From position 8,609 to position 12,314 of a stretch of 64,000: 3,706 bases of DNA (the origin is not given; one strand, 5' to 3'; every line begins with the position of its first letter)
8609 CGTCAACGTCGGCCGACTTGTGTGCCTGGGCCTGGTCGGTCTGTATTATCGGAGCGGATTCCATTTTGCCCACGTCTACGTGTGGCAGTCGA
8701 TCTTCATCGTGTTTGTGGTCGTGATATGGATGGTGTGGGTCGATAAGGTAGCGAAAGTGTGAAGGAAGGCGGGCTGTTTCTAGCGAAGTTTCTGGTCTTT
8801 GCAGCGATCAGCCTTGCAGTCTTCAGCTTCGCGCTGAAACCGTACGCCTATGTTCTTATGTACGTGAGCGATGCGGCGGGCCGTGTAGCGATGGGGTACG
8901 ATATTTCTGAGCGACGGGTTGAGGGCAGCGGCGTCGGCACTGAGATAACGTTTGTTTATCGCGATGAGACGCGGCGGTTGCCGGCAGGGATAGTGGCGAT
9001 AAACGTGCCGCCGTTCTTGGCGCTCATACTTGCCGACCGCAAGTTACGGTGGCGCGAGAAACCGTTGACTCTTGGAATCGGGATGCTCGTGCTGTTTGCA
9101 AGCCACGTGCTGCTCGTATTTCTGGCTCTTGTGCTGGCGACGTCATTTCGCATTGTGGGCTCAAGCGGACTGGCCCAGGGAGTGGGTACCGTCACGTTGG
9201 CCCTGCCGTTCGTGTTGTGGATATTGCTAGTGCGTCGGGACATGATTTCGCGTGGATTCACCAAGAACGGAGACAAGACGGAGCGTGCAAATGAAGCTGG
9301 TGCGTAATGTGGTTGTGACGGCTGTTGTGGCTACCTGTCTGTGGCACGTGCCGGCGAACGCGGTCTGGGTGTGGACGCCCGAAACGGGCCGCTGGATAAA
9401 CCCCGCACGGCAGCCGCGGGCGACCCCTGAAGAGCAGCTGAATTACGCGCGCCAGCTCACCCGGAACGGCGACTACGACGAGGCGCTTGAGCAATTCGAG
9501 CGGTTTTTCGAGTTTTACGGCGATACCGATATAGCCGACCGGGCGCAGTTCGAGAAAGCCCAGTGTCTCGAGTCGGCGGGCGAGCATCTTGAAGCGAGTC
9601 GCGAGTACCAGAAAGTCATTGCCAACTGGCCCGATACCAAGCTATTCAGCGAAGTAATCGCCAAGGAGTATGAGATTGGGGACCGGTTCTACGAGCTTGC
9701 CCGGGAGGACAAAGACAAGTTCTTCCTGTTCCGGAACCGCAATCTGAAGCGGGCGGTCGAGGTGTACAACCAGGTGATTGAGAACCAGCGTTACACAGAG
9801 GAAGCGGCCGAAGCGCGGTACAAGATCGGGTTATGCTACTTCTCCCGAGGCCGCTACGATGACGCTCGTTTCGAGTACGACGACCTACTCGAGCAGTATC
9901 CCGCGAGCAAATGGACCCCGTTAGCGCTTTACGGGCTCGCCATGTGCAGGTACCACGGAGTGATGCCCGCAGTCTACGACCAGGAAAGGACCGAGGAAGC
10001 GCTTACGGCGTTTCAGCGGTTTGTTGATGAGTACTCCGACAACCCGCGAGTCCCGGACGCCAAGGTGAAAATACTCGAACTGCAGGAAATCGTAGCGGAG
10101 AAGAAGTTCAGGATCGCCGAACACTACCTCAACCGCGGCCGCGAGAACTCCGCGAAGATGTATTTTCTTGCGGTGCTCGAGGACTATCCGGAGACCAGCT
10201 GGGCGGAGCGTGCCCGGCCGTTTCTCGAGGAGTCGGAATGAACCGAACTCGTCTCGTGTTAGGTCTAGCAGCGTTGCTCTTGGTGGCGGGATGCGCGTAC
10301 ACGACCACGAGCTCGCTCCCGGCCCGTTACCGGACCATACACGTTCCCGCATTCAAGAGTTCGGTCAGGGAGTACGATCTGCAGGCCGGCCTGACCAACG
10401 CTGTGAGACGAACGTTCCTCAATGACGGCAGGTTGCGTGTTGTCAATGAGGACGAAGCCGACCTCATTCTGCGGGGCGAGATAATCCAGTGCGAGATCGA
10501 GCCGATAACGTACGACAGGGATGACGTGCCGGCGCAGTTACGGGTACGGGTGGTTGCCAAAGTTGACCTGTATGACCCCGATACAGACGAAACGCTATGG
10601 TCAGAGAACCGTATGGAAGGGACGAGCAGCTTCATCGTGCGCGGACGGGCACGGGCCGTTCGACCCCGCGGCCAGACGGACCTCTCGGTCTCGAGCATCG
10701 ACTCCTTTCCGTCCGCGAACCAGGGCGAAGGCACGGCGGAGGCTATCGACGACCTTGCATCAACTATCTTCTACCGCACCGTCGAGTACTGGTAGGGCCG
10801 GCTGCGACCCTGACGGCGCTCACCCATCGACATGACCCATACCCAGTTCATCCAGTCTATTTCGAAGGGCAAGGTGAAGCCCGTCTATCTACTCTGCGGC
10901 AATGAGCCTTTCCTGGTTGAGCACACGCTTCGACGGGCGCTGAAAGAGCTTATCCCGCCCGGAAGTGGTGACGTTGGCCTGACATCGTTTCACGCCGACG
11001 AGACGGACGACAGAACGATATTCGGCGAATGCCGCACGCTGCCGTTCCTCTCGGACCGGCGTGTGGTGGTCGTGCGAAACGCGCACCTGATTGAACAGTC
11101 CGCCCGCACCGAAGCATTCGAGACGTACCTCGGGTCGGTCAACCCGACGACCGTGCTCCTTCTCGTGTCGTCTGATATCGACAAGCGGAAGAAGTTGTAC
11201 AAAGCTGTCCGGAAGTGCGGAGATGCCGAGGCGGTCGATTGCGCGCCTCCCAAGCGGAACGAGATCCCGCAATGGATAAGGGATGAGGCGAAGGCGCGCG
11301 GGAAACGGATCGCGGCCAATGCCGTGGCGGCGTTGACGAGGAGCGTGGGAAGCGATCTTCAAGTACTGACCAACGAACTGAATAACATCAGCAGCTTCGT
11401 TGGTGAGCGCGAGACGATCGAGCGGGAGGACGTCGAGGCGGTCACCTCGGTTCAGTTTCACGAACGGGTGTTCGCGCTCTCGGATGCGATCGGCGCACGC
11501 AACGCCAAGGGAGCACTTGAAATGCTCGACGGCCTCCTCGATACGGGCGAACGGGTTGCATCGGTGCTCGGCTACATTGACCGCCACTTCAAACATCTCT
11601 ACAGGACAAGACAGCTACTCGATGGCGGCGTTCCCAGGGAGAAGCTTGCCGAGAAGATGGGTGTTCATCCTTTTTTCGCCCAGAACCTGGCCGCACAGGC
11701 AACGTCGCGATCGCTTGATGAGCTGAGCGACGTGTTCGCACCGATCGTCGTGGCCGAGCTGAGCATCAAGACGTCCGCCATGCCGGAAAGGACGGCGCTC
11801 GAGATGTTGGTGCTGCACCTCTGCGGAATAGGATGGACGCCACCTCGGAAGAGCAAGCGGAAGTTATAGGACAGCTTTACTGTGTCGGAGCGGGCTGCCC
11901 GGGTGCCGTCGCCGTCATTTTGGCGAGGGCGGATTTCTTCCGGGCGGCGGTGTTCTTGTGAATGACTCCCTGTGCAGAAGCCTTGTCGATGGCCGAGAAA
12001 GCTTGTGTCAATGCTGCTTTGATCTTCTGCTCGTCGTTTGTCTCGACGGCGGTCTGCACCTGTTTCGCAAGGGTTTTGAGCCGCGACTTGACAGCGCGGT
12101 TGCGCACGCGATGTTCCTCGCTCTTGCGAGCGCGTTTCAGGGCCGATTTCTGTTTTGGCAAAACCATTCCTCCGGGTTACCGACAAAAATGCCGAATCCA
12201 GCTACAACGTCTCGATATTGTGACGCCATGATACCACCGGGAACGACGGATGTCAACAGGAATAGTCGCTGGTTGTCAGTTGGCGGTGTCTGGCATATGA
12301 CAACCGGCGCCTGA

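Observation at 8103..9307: Compact or possibly split exosortase-like transpeptidase with no sorting-signal substrate visible nearby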

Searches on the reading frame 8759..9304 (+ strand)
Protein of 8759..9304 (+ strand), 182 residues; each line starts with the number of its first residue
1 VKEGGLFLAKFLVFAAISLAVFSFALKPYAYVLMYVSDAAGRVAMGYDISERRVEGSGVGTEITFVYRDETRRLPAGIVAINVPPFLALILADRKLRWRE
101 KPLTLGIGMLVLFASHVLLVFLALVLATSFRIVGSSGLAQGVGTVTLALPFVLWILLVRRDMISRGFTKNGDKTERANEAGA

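Call 3: search_protein_families(library=ncbifam, proteins=[window:8759-9304:+], max_evalue=1)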
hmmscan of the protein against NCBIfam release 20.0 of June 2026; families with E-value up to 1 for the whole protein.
window:8759-9304:+ (182 aa): 0 families

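Call 4: search_protein_families(library=pfam, proteins=[window:8759-9304:+], max_evalue=1)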
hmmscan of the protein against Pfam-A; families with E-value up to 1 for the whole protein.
window:8759-9304:+ (182 aa): 0 families

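Call 6: find_homologous_proteins(query=window:8759-9304:+)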
Query window:8759-9304:+ (182 aa): 2 proteins with E <= 0.001 among 778 candidates.
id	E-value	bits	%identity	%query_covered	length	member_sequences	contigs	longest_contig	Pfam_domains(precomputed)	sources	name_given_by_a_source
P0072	2.9e-107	374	98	100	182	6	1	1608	-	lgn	-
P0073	1.0e-37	148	95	42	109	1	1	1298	-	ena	-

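Call 12: search_protein_families(library=pfam, proteins=[window:8759-9304:+], max_evalue=10)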
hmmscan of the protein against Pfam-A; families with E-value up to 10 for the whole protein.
window:8759-9304:+ (182 aa): 0 families

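Call 13: search_protein_families(library=ncbifam, proteins=[window:8759-9304:+], max_evalue=10)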
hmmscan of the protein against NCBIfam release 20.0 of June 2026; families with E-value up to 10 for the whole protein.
window:8759-9304:+ (182 aa): 1 family
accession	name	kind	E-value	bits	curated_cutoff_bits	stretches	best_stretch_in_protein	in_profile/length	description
NF041730.1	XrtH_assoc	equivalog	4.6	6.9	35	1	77-127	86-134/184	exosortase H-associated membrane protein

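Call 16: find_homologous_proteins(query=A1, max_evalue=0.001)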
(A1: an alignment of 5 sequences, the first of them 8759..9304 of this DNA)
Query A1 (5 sequences) (182 aa, profile of the alignment): 18 proteins with E <= 0.001 among 8000 candidates.
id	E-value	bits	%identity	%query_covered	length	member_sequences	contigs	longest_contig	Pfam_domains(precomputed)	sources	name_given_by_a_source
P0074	7.9e-88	311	27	84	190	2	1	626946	PF28117.1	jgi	jgi:hypothetical protein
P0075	1.0e-78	281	26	97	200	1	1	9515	PF28117.1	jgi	jgi:hypothetical protein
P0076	2.1e-76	274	29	97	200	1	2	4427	PF28117.1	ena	-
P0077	1.0e-72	262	30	63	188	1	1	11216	-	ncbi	ncbi:hypothetical protein ACFL1X_09060 [Candidatus Hydrogenedentota bacterium]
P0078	3.5e-68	247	24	86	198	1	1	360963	PF28117.1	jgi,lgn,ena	-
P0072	1.5e-65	239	98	100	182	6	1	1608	-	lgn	-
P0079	6.7e-60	220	27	97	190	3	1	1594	-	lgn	-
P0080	2.9e-54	202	34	92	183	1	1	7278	-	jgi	jgi:hypothetical protein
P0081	1.1e-52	197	33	94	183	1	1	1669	PF28117.1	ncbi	-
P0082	1.8e-51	193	30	96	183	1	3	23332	-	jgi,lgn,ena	-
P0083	2.4e-51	192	29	96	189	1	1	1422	-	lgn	-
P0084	4.4e-50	188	37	87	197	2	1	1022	-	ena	-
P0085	4.4e-47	178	30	98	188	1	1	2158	PF28117.1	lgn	-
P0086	5.4e-45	171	27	92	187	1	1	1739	-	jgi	-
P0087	5.1e-36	142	30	94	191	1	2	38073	-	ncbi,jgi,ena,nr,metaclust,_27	ncbi:MAG: hypothetical protein GX130_12690 [Candidatus Hydrogenedens sp.]|jgi:hypothetical protein|n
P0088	1.2e-30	125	31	62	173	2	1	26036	PF28117.1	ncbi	-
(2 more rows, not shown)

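Call 19: search_protein_families(library=ncbifam, alignment_id=A2, max_evalue=0.01)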
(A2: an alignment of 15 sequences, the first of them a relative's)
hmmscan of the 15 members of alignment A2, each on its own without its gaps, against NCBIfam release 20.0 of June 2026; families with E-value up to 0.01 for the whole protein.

A. member 1, P0074 (190 aa): 1 family
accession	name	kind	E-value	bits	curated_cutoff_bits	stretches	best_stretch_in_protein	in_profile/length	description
NF041730.1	XrtH_assoc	equivalog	1e-11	44.9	35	1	3-123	4-129/184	exosortase H-associated membrane protein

B. families by the number of members that match (of 15 scanned): 1 family
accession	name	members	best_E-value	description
NF041730.1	XrtH_assoc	12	2.1e-12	exosortase H-associated membrane protein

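Call 36: predict_structure(alignment_id=A4)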
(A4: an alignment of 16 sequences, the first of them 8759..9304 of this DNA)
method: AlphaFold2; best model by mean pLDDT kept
length: 182 residues; sequences in the alignment: 16
mean_pLDDT: 87.4   pTM: 0.79
mean pLDDT of the five models: 87.4, 84.9, 83.3, 80.7, 78.9
residues with pLDDT >= 90: 109; 70-90: 52; 50-70: 20; < 50: 1
segments of 3 or more residues with pLDDT < 50: none
pLDDT, mean of each block of 10 residues (from residue 1): 90 97 96 95 88 92 92 92 96 94 96 94 83 64 84 90 76 62 58
secondary structure, 60 per line:
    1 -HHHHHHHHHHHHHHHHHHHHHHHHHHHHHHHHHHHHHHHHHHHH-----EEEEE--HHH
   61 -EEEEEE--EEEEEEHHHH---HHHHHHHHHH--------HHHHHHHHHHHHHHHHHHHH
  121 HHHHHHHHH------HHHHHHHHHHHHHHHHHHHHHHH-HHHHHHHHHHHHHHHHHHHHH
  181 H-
elements in order: H2-45 E51-55 E62-67 E70-75 H76-79 H83-92 H101-129 H136-158 H160-181

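Call 45: fold_search(model_id=the predicted structure, library=pdb)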
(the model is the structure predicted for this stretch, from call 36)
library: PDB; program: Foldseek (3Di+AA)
matches with E <= 10: 251; with E <= 0.001: 0
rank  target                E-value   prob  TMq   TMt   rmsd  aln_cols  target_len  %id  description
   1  3b77_B                6.3e-02  0.30  0.19  0.18  20.5       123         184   10  Crystal structure of a ph domain containing bacterial protein (exig_2160) from exiguobacterium sibiricum 255-15 at 2.4 (released 2007-11-13)
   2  5vot_E                1.5e-01  0.15  0.19  0.20  13.7       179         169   12  Structure of AMPA receptor-TARP complex (released 2017-07-12)
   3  3b77_E                1.7e-01  0.20  0.18  0.18  20.6       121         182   10  Crystal structure of a ph domain containing bacterial protein (exig_2160) from exiguobacterium sibiricum 255-15 at 2.4 (released 2007-11-13)
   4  9nr9_H                2.2e-01  0.13  0.19  0.20  11.0       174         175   13  The structure of GluA1/A4 LBD-TMD with 2 TARPs (released 2025-07-02)
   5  3b77_A                2.5e-01  0.15  0.18  0.18  19.9       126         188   10  Crystal structure of a ph domain containing bacterial protein (exig_2160) from exiguobacterium sibiricum 255-15 at 2.4 (released 2007-11-13)
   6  6su3_A                4.8e-01  0.10  0.21  0.16  21.3       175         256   10  Crystal structure of the 48C12 heliorhodopsin in the violet form at pH 8.8 (released 2019-12-11)
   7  1f2u_D                6.8e-01  0.33  0.21  0.26   7.9        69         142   16  Crystal Structure of RAD50 ABC-ATPase (released 2000-08-02)
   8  7vai_G                8.7e-01  0.05  0.17  0.15  28.6       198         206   14  V1EG of V/A-ATPase from Thermus thermophilus, state1-1 (released 2022-07-13)
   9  8cpl_C                9.8e-01  0.12  0.18  0.08  13.4       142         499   13  YZw2 a scaffold for cryo-EM of small proteins of interest (released 2024-06-12)
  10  1f2u_B                1.2e+00  0.16  0.22  0.27  11.8       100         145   15  Crystal Structure of RAD50 ABC-ATPase (released 2000-08-02)
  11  6su3_X                1.2e+00  0.06  0.21  0.16  19.5       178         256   11  Crystal structure of the 48C12 heliorhodopsin in the violet form at pH 8.8 (released 2019-12-11)
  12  9fxk_G                1.4e+00  0.04  0.15  0.16  12.8       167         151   12  Transcription repressor NrdR from E. coli, AMPPNP/ATP-bound state (released 2025-03-19)
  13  6su4_X                1.5e+00  0.06  0.22  0.17  19.7       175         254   11  Crystal structure of the 48C12 heliorhodopsin in the blue form at pH 4.3 (released 2019-12-11)
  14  3a8y_B                1.6e+00  0.12  0.12  0.06   7.4        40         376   15  Crystal structure of the complex between the BAG5 BD5 and Hsp70 NBD (released 2010-03-31)
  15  6su4_A                1.6e+00  0.06  0.21  0.17  19.6       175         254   12  Crystal structure of the 48C12 heliorhodopsin in the blue form at pH 4.3 (released 2019-12-11)
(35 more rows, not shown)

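Call 59: search_protein_representatives(alignment_id=A4)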
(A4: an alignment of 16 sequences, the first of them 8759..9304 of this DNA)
Query: 16 sequences, 190 profile positions. Proteins with E-value up to 0.001 (for the whole library): 335; up to 1e-10: 129; up to 1e-30: 83. The best 150 are listed.
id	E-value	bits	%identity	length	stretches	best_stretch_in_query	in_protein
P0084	9.4e-72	257.0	-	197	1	5-185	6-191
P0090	4.1e-67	241.8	-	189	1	1-187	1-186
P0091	3.4e-60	219.3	-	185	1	5-182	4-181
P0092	4.6e-60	218.9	-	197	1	1-187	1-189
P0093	8.6e-55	201.7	-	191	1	5-178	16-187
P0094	4.7e-54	199.3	-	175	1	8-180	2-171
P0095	2.0e-52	193.9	-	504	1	5-178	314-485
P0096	3.7e-52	193.1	-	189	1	5-183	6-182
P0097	8.5e-51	188.6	-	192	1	1-187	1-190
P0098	9.3e-50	185.2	-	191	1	1-185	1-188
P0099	9.4e-50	185.2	-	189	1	5-180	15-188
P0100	1.9e-49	184.2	-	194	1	8-185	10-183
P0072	1.2e-48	181.6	-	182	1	10-188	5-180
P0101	2.0e-48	180.9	-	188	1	7-179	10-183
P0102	2.3e-48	180.7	-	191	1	1-187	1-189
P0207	1.6e-11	60.6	-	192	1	87-150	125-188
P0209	3.5e-11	59.4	-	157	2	89-176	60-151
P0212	7.5e-11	58.4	-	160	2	92-171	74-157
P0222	7.3e-10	55.1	-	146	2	89-170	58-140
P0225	3.4e-09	53.0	-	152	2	84-176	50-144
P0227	4.4e-09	52.6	-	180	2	87-166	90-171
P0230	8.3e-09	51.7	-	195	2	85-171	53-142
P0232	1.4e-08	50.9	-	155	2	83-173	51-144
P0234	2.1e-08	50.4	-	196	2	91-176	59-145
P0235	2.1e-08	50.4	-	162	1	90-167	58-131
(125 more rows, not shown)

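Call 60: search_protein_families(library=ncbifam, proteins=[P0209, P0212, P0222, P0225, P0227, P0230, P0232, P0234, P0235, P0207], max_evalue=0.001)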
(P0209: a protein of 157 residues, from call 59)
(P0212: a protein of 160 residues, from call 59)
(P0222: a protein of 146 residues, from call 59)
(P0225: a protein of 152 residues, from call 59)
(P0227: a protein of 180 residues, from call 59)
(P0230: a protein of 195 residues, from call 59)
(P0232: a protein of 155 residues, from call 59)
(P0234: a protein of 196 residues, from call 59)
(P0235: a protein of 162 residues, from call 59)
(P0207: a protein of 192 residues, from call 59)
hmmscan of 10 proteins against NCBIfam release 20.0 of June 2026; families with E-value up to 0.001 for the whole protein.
P0209 (157 aa): 0 families

P0212 (160 aa): 0 families

P0222 (146 aa): 0 families

P0225 (152 aa): 0 families

P0227 (180 aa): 0 families

P0230 (195 aa): 0 families

P0232 (155 aa): 0 families

P0234 (196 aa): 0 families

P0235 (162 aa): 0 families

P0207 (192 aa): 0 families

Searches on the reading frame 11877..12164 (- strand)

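Call 89: search_protein_families(library=pfam, proteins=[window:11877-12164:-], max_evalue=0.0001)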
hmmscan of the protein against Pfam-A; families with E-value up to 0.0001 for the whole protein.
window:11877-12164:- (95 aa): 1 family
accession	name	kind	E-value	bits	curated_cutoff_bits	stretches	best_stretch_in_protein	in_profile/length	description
PF01649.23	Ribosomal_S20p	-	2.4e-26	92.6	29.5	1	4-83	2-81/83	Ribosomal protein S20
